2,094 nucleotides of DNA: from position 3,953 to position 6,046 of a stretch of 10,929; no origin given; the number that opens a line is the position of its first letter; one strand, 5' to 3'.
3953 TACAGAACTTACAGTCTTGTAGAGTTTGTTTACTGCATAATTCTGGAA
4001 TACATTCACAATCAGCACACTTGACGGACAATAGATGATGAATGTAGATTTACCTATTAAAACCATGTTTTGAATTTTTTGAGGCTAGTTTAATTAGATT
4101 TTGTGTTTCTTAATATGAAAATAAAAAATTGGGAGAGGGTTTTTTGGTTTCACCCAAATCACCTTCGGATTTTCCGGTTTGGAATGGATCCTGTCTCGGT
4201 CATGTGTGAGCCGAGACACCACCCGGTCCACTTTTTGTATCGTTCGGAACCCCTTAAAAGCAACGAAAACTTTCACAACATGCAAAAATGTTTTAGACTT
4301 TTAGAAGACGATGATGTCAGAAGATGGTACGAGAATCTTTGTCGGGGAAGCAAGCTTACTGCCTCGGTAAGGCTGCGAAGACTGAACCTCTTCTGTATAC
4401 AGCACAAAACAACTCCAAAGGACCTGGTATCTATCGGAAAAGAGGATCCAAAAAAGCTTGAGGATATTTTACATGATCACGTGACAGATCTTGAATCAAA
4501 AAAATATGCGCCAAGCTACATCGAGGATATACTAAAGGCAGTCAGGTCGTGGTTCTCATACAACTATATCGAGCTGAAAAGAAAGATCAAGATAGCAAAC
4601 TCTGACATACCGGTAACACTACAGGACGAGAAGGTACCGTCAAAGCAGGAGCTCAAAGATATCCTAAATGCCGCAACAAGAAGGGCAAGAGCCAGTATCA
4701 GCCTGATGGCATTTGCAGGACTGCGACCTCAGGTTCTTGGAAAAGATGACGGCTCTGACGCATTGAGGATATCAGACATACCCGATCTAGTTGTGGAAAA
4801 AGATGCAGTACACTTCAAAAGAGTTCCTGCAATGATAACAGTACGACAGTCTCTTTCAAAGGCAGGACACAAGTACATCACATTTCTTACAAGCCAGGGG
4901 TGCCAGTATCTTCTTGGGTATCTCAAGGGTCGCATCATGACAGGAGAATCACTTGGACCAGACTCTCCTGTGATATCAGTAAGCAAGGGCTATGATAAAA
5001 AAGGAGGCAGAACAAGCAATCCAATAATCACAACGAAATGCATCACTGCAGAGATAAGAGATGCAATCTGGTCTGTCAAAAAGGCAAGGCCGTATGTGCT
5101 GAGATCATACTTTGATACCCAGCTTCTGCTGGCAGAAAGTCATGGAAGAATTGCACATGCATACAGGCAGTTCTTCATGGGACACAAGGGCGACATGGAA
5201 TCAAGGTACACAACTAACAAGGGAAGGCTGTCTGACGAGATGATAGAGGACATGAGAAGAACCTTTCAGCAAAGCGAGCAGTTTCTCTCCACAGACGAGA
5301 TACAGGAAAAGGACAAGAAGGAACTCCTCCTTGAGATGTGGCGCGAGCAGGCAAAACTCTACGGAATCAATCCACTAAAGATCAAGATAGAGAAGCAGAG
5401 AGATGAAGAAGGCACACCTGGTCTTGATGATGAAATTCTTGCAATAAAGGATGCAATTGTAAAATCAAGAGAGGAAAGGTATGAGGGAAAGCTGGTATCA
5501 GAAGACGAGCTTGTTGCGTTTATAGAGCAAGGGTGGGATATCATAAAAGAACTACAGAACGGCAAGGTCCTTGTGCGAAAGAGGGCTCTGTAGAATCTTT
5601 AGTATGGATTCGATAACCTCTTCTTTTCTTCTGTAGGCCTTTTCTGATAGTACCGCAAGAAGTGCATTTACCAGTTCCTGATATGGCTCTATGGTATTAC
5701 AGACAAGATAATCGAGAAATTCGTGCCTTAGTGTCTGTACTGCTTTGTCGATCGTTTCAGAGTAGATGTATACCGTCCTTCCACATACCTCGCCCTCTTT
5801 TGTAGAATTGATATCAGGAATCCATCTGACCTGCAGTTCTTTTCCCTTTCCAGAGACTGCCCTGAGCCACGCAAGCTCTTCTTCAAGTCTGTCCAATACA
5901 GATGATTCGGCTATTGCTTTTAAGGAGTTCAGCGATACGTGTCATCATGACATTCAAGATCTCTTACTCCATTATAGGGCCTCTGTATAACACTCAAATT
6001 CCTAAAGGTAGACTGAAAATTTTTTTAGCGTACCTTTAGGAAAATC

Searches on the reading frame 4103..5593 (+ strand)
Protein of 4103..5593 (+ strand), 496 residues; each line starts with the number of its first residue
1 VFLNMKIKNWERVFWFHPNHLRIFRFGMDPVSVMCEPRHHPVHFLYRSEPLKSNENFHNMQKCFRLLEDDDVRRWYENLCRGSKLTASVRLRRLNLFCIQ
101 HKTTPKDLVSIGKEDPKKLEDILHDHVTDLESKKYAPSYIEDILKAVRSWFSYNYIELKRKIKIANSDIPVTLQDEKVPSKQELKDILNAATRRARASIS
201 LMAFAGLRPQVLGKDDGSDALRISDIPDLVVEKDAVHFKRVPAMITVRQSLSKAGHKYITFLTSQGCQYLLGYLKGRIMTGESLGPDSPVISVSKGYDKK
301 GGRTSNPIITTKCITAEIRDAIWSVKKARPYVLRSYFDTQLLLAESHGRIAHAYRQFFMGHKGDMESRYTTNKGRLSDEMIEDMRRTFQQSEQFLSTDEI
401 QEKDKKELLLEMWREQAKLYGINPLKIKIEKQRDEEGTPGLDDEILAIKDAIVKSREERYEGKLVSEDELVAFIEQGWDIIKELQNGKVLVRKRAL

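Call 3: search_protein_families(library=pfam, proteins=[window:4103-5593:+], max_evalue=1)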
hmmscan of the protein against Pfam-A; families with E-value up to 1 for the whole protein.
window:4103-5593:+ (496 aa): 0 families

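Call 4: search_protein_families(library=ncbifam, proteins=[window:4103-5593:+], max_evalue=1)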
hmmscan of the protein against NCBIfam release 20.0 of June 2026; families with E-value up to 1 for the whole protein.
window:4103-5593:+ (496 aa): 1 family
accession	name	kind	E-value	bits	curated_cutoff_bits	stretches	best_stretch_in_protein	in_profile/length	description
NF040815.2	recomb_XerA_Arch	equivalog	2.8e-05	23.8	220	1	120-209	40-128/263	site-specific tyrosine recombinase/integron integrase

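Call 75: search_protein_families(library=phrogs, proteins=[window:4103-5593:+], max_evalue=0.01)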
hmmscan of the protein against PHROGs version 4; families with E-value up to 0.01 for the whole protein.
window:4103-5593:+ (496 aa): 0 families

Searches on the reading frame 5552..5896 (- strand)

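Call 3: search_protein_families(library=pfam, proteins=[window:5552-5896:-], max_evalue=1)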
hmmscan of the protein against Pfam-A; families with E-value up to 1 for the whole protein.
window:5552-5896:- (114 aa): 1 family
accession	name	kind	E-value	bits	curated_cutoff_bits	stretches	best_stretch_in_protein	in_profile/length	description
PF09130.16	DUF1932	-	0.17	12.3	25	1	59-97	9-46/70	Domain of unknown function (DUF1932)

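Call 4: search_protein_families(library=ncbifam, proteins=[window:5552-5896:-], max_evalue=1)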
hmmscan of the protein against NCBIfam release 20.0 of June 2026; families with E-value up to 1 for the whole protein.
window:5552-5896:- (114 aa): 2 families
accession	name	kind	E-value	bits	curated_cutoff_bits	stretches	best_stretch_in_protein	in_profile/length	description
NF011926.0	PRK15397.1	subfamily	0.051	13.4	335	1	9-58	87-136/239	nicotinamide riboside transporter PnuC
TIGR00714.1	hscB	equivalog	0.081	13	46.75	1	17-60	11-51/156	Fe-S protein assembly co-chaperone HscB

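Call 75: search_protein_families(library=phrogs, proteins=[window:5552-5896:-], max_evalue=0.01)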
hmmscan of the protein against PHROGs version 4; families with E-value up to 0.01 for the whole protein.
window:5552-5896:- (114 aa): 0 families
